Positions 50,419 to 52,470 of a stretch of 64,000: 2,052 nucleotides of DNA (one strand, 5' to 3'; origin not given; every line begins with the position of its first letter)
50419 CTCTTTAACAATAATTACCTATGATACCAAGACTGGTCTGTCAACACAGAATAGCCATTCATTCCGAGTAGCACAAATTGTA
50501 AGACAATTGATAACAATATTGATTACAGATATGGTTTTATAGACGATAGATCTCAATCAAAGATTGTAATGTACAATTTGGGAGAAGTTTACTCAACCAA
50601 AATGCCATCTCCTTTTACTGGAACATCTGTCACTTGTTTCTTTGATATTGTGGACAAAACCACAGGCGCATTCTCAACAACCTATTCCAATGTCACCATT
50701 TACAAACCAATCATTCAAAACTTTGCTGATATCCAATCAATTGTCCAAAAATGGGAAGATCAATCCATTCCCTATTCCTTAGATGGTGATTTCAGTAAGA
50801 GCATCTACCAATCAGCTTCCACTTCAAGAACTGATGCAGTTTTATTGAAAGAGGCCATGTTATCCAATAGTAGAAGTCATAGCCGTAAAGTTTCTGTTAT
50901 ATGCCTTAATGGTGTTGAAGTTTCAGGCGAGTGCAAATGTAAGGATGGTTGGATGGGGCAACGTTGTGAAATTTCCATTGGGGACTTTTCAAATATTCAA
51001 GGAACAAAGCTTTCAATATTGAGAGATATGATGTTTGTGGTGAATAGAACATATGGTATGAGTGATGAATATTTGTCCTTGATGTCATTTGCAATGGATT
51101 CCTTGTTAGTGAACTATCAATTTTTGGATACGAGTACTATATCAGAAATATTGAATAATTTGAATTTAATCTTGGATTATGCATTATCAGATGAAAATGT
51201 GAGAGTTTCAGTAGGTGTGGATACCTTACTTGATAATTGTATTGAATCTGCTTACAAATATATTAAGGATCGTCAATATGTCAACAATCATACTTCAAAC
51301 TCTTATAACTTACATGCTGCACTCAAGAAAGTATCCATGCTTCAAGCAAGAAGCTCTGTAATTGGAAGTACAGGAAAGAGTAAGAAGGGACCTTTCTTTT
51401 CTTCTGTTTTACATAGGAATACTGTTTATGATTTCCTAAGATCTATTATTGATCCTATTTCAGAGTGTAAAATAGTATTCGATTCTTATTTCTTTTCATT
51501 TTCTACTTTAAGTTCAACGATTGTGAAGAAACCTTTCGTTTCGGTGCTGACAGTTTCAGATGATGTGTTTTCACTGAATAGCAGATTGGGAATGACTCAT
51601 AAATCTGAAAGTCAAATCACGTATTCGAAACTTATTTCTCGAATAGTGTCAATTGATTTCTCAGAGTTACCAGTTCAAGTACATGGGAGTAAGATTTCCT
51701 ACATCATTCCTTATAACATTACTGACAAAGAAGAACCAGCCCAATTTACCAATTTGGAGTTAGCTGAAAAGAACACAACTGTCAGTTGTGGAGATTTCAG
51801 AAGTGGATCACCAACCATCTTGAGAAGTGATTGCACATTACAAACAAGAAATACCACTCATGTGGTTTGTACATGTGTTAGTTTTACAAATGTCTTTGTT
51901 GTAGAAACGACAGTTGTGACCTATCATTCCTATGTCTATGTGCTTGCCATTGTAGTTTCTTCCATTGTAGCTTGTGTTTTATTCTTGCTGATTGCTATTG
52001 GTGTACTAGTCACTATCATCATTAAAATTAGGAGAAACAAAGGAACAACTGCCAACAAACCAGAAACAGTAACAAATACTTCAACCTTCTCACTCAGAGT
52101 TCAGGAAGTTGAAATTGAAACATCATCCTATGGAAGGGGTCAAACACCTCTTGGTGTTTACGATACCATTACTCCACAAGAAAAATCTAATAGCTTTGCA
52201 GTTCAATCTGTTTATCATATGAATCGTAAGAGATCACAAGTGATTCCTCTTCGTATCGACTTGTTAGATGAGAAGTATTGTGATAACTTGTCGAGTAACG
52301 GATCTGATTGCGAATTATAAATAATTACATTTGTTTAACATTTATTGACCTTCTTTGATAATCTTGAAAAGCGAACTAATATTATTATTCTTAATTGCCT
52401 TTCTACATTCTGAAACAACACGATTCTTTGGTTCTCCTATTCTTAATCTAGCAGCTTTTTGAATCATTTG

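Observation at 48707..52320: Single-pass receptor with EGF modules and a GAIN-like domain ending in a GPS-type Cys motif directly before the TM helix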

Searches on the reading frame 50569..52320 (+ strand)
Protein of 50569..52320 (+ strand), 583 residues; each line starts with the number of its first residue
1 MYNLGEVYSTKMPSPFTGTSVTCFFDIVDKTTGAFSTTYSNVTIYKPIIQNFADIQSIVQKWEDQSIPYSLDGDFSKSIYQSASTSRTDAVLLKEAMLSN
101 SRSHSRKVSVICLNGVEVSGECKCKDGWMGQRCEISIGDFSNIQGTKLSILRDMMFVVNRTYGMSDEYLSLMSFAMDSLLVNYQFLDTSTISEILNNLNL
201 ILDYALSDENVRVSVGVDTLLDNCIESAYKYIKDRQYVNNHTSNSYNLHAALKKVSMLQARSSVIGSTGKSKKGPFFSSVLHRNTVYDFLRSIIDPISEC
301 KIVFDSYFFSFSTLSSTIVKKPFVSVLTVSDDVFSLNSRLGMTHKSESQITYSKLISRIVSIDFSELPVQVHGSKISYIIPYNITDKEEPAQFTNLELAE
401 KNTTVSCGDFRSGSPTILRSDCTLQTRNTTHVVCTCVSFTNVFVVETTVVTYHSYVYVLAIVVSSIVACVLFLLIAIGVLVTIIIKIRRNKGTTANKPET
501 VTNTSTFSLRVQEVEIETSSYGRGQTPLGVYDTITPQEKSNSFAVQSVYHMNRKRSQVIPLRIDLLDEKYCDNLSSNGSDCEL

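Call 8: search_solved_structures(query=window:50887-52317:+, max_evalue=10, show_alignments=3)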
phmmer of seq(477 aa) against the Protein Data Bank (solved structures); distinct sequences matched with E-value up to 10: 16.
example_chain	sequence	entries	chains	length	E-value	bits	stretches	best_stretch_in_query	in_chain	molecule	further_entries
8x9s_R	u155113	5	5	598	0.00064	22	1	251-409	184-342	Adhesion G-protein coupled receptor D1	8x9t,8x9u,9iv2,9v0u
7wy5_R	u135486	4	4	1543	0.56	12.3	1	290-371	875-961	Isoform 3 of Adhesion G protein-coupled receptor L3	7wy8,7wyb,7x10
6bxb_A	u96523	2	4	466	1.7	10.7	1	8-38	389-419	Chimera protein of Integrin beta-3 and Integrin alpha-L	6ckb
6bxf_A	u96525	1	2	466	1.7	10.7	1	8-38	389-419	Chimera protein of Integrin beta-3 and Integrin alpha-L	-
4xl1_A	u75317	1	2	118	2.4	10.2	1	6-33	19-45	Neurogenic locus notch homolog protein 1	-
9e8b_B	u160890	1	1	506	2.4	10.2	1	8-38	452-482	Integrin beta-3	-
9ybg_A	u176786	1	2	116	3.2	9.8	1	8-30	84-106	integrin beta3 PSI and EGF1 domain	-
9q5t_A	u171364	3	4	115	3.3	9.7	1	8-30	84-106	integrin beta 3 PSI EGF1 | integrin beta3 PSI and EGF1 | integrin beta3 PSI and EGF1 domain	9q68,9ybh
2vj3_A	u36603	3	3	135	4.3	9.4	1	6-33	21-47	NEUROGENIC LOCUS NOTCH HOMOLOG PROTEIN 1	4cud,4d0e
4cue_A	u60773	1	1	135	4.4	9.3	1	6-33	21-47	NEUROGENIC LOCUS NOTCH HOMOLOG PROTEIN 1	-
4cuf_A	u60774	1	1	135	4.4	9.3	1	6-33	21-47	NEUROGENIC LOCUS NOTCH HOMOLOG PROTEIN 1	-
4d0f_A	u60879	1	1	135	4.5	9.3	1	6-33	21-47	NEUROGENIC LOCUS NOTCH HOMOLOG PROTEIN 1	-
7xn7_v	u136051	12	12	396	4.8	9.2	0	182-284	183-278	RNAP II-associated protein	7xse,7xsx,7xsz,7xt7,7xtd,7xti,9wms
5fma_A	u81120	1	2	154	5.3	9.1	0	9-34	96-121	NEUROGENIC LOCUS NOTCH HOMOLOG PROTEIN 1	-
5fm9_A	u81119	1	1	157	5.9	8.9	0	10-34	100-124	NEUROGENIC LOCUS NOTCH HOMOLOG PROTEIN 1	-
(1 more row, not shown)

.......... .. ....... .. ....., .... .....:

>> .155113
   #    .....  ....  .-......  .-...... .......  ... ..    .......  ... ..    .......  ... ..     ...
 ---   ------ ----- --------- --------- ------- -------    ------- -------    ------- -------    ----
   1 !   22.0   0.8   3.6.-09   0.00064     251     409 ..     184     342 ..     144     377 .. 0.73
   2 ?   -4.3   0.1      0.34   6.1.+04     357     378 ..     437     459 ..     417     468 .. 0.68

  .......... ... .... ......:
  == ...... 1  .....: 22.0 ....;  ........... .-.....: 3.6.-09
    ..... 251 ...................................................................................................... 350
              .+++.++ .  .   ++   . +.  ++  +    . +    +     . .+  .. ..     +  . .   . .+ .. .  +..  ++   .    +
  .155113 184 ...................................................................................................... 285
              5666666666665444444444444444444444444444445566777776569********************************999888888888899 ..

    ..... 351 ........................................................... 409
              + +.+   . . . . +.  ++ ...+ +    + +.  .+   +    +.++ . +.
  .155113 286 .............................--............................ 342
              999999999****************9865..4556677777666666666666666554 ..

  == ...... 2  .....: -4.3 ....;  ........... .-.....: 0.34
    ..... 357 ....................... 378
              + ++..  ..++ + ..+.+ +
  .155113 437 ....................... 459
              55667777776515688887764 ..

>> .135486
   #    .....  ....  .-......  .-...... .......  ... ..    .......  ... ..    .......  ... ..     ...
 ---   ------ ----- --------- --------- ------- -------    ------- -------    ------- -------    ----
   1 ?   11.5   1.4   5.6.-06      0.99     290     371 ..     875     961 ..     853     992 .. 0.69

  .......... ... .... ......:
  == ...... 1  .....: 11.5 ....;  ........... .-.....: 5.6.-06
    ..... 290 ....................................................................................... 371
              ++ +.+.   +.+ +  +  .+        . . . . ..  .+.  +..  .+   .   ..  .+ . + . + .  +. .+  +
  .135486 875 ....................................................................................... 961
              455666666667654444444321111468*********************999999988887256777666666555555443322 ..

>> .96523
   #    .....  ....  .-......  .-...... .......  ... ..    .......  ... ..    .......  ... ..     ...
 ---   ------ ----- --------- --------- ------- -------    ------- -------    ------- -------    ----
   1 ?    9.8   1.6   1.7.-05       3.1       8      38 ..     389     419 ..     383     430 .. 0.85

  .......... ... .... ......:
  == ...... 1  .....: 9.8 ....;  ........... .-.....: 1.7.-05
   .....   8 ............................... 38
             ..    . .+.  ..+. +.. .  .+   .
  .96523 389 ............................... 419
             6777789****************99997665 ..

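Call 31: predict_structure(alignment_id=A1)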
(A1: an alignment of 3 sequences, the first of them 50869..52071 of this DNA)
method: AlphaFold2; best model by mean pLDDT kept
length: 401 residues; sequences in the alignment: 3
mean_pLDDT: 42.9   pTM: 0.41
mean pLDDT of the five models: 42.9, 41.3, 40.9, 40.6, 39.7
residues with pLDDT >= 90: 0; 70-90: 35; 50-70: 110; < 50: 256
segments of 3 or more residues with pLDDT < 50: 1-41, 136-142, 163-358, 393-401
pLDDT, mean of each block of 10 residues (from residue 1): 28 32 33 34 57 61 62 65 65 74 69 55 61 45 52 55 33 26 27 24 26 26 25 28 23 22 30 39 34 31 34 29 43 40 24 39 70 83 73 43 37
secondary structure, 60 per line:
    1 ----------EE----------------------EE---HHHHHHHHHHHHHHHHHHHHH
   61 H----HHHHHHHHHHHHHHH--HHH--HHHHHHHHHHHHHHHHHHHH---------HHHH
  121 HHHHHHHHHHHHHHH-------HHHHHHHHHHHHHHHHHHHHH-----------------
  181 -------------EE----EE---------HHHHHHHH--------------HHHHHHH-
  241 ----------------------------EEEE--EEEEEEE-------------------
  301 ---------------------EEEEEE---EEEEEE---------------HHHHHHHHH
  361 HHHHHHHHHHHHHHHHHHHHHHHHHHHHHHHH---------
elements in order: H40-61 H66-80 H88-107 H117-135 H143-163 H211-218 H233-239 E269-272 E275-281 E322-327 E331-336 H352-392

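Call 34: search_solved_structures(query=A2, max_evalue=10, show_alignments=3)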
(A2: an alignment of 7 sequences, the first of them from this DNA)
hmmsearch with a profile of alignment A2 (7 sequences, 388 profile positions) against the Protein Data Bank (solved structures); distinct sequences matched with E-value up to 10: 19.
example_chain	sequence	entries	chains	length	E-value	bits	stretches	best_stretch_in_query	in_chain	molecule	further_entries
7wy5_R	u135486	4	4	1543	0.00052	22.3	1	313-376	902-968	Isoform 3 of Adhesion G protein-coupled receptor L3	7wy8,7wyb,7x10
8jmt_A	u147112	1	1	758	0.00075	21.7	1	313-376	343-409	Adhesion G protein-coupled receptor L3,Soluble cytochrome b562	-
8x9s_R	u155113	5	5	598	0.014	17.6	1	291-374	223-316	Adhesion G-protein coupled receptor D1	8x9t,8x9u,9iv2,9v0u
6vhh_B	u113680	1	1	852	0.018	17.2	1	313-348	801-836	Adhesion G protein-coupled receptor L3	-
9ybg_A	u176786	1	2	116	0.11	14.6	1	5-30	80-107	integrin beta3 PSI and EGF1 domain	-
9q5t_A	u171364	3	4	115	0.11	14.6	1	5-30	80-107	integrin beta 3 PSI EGF1 | integrin beta3 PSI and EGF1 | integrin beta3 PSI and EGF1 domain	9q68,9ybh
5e6r_B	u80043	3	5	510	0.12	14.5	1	12-29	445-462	Integrin beta-2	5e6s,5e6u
9rm9_B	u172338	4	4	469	0.36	12.9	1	12-29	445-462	Integrin beta-2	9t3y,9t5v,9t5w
9t5z_B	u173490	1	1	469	0.44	12.6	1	12-28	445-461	Integrin beta-2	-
5e6v_A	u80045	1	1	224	0.8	11.8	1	11-28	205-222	Integrin beta-2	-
7p2d_B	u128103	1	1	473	1.7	10.7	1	12-29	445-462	Integrin beta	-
5kn5_C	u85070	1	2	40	1.9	10.6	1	14-28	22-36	Protransforming growth factor alpha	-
9e8b_B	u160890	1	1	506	2.2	10.3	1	5-38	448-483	Integrin beta-3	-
1mox_C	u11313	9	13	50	2.7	10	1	14-28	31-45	Transforming Growth Factor alpha | TRANSFORMING GROWTH FACTOR-ALPHA | Protransforming growth factor alpha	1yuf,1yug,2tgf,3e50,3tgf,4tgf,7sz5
8u4j_C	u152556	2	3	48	3.6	9.6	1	14-28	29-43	Betacellulin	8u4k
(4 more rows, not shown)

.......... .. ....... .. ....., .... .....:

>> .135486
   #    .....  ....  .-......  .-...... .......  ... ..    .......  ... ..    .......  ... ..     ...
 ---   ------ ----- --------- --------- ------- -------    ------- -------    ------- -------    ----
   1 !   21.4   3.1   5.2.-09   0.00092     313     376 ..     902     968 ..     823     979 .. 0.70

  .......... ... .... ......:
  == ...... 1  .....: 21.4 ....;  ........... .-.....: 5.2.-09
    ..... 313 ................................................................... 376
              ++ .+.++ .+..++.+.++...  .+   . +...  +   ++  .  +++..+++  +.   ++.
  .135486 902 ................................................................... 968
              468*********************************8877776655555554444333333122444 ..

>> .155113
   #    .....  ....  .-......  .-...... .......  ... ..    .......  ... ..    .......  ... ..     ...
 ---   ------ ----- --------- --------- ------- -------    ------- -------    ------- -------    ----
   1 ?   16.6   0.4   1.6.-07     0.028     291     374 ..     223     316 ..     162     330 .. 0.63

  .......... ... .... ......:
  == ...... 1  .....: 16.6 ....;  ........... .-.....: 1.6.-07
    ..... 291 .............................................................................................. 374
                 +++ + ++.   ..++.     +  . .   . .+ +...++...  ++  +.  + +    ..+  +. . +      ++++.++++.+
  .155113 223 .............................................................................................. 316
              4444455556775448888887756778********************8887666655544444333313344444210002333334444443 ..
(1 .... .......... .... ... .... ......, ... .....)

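Call 35: search_protein_families(library=pfam, alignment_id=A2, max_evalue=10)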
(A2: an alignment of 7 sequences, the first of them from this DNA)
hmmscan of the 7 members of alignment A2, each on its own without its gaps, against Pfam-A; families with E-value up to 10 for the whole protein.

A. member 1, seq(387 aa): 7 families
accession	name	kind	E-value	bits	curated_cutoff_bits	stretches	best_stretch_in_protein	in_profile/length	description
PF25024.1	EGF_TEN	-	0.004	17.2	65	1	7-31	37-61/234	Teneurin EGF domain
PF23106.1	EGF_Teneurin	-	0.01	16.3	24.3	1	7-28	8-29/30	Teneurin-like EGF domain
PF22257.2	GPR128_N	-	0.015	15.8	27.2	1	12-28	4-20/81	GPR128, N-terminal domain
PF00053.31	EGF_laminin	-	0.061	13.9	21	1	11-27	16-32/49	Laminin EGF domain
PF01414.25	DSL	-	0.12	13.1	24.2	1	12-27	29-44/46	Delta serrate ligand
PF21700.4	EGF_DL_JAG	-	0.27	11.7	27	1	14-28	10-24/26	Delta-like/Jagged, EGF-like domain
PF07974.19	EGF_2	-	1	10.2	22.1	1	12-26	18-32/32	EGF-like domain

B. families by the number of members that match (of 7 scanned): 21 families
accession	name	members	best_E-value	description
PF25024.1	EGF_TEN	6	0.004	Teneurin EGF domain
PF23106.1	EGF_Teneurin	6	0.0097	Teneurin-like EGF domain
PF00053.31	EGF_laminin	5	0.0089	Laminin EGF domain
PF07974.19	EGF_2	4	0.022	EGF-like domain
PF24887.1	EGF_STAB1-2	3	0.0048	Stabilin-1/2, EGF-like domain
PF01825.27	GPS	3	0.13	GPCR proteolysis site, GPS, motif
PF01414.25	DSL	2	0.12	Delta serrate ligand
PF21700.4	EGF_DL_JAG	2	0.27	Delta-like/Jagged, EGF-like domain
PF23301.1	EGF_PEAR1L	1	0.0013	Platelet endothelial aggregation receptor 1-like, EGF domain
PF06365.17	CD34_antigen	1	0.01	CD34/Podocalyxin family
PF07204.16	Orthoreo_P10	1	0.011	Orthoreovirus membrane fusion protein p10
PF22257.2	GPR128_N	1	0.015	GPR128, N-terminal domain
PF02009.21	RIFIN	1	0.024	Rifin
PF13963.11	Transpos_assoc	1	0.042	Transposase-associated domain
PF25820.1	DUF7949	1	0.062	Domain of unknown function (DUF7949)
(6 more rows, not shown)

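Call 43: predict_structure(alignment_id=A2)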
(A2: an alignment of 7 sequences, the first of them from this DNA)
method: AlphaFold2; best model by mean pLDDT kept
length: 387 residues; sequences in the alignment: 7
mean_pLDDT: 76.7   pTM: 0.68
mean pLDDT of the five models: 76.7, 68.8, 66.9, 63.9, 50.8
residues with pLDDT >= 90: 35; 70-90: 232; 50-70: 107; < 50: 13
segments of 3 or more residues with pLDDT < 50: 209-211, 279-281, 385-387
pLDDT, mean of each block of 10 residues (from residue 1): 63 64 62 78 82 77 90 84 89 90 85 90 80 71 87 75 76 77 81 83 53 70 73 64 81 80 69 73 54 81 65 79 88 84 77 81 88 82 56
secondary structure, 60 per line:
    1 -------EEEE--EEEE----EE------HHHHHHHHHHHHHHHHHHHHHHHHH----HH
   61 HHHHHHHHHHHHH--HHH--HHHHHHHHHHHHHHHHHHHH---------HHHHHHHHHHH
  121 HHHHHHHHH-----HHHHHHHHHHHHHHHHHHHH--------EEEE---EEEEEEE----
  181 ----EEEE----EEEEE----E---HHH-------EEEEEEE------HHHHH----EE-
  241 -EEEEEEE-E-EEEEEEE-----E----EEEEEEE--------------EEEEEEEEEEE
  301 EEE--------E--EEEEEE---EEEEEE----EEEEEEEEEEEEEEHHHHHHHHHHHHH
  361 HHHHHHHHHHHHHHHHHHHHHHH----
elements in order: E8-11 E14-17 H30-54 H59-73 H81-100 H110-129 H135-154 E163-166 E170-176 E185-188 E193-197 E216-222 H229-233 E242-248 E252-258 E269-275 E290-303 E315-320 E324-329 E334-347 H348-383

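Call 46: fold_search(model_id=the predicted structure, library=pdb)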
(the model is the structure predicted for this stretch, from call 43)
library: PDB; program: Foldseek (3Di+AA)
matches with E <= 10: 882; with E <= 0.001: 6
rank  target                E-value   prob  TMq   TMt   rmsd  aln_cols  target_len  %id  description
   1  8oek                  8.2e-11  1.00  0.52  0.57   5.6       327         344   13  Crystal structure of the HormR-GAIN domains of adhesion GPCR ADGRB2 (BAI2) in the uncleaved state (released 2023-05-31)
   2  4dlo_B                1.7e-10  1.00  0.48  0.54   6.1       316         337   11  Crystal structure of the GAIN and HormR domains of brain angiogenesis inhibitor 3 (BAI3) (released 2012-02-22)
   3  4dlo_A                2.8e-10  1.00  0.54  0.59   5.4       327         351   10  Crystal structure of the GAIN and HormR domains of brain angiogenesis inhibitor 3 (BAI3) (released 2012-02-22)
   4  8vy2_A                2.5e-08  1.00  0.47  0.16   6.8       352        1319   12  Structure of mCELSR1 extracellular region containing CADH9-GAIN domains (released 2025-05-07)
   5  9mqr_A                2.6e-05  1.00  0.35  0.51   9.5       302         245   10  A8 Fab in complex with CD97 (released 2025-09-24)
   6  8ikj                  8.3e-05  1.00  0.38  0.29  10.0       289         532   11  Cryo-EM structure of the inactive CD97 (released 2024-02-14)
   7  2y7l_A                1.3e-02  0.09  0.10  0.11  19.8       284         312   12  Structure of N-terminal domain of Candida albicans Als9-2 in complex with human fibrinogen gamma peptide (released 2011-10-05)
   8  1yll_B                4.7e-02  0.03  0.07  0.09  20.1       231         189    7  Crystal Structure of the Conserved Protein of Unknown Function PA5104 from Pseudomonas aeruginosa PAO1 (released 2005-03-01)
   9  1bf5_A                5.0e-02  0.11  0.15  0.11  21.0       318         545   11  TYROSINE PHOSPHORYLATED STAT-1/DNA COMPLEX (released 1998-08-12)
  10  7uc7                  5.0e-02  0.09  0.13  0.10  22.7       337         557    9  Stat5a Core in complex with Compound 17 (released 2023-02-15)
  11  5x5y_G                6.3e-02  0.13  0.15  0.16  22.6       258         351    9  A membrane protein complex (released 2017-04-05)
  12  2d4y_B                6.3e-02  0.05  0.12  0.11  25.1       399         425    9  Crystal structure of a 49K fragment of HAP1 (FlgK) (released 2006-11-14)
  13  4ktr_A                7.9e-02  0.06  0.10  0.06  16.9       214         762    7  Crystal structure of 2-O-alpha-glucosylglycerol phosphorylase in complex with isofagomine and glycerol (released 2014-05-21)
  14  8g9j                  8.4e-02  0.99  0.26  0.45   4.1       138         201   13  Geometrically programmable nanomaterial construction using regularized protein building blocks (released 2024-03-13)
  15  1rc6_A                8.4e-02  0.02  0.06  0.09  19.8       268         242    8  Crystal structure of protein Ylba from E. coli, Pfam DUF861 (released 2003-11-18)
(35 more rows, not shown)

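Call 71: find_encoding_contigs(protein=window:50569-52320:+, flank=3000, max_places=6)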
Protein window:50569-52320:+ (583 aa): no gene with exactly this product is on record in the collection.

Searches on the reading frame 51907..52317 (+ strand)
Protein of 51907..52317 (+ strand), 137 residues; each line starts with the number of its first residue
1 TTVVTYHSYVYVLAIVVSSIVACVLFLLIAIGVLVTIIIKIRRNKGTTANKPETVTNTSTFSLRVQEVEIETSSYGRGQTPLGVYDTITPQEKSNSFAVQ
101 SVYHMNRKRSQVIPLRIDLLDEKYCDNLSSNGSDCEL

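Call 65: search_protein_families(library=pfam, proteins=[window:51907-52317:+], max_evalue=0.01)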
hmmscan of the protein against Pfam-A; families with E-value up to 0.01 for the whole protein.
seq(137 aa): 0 families
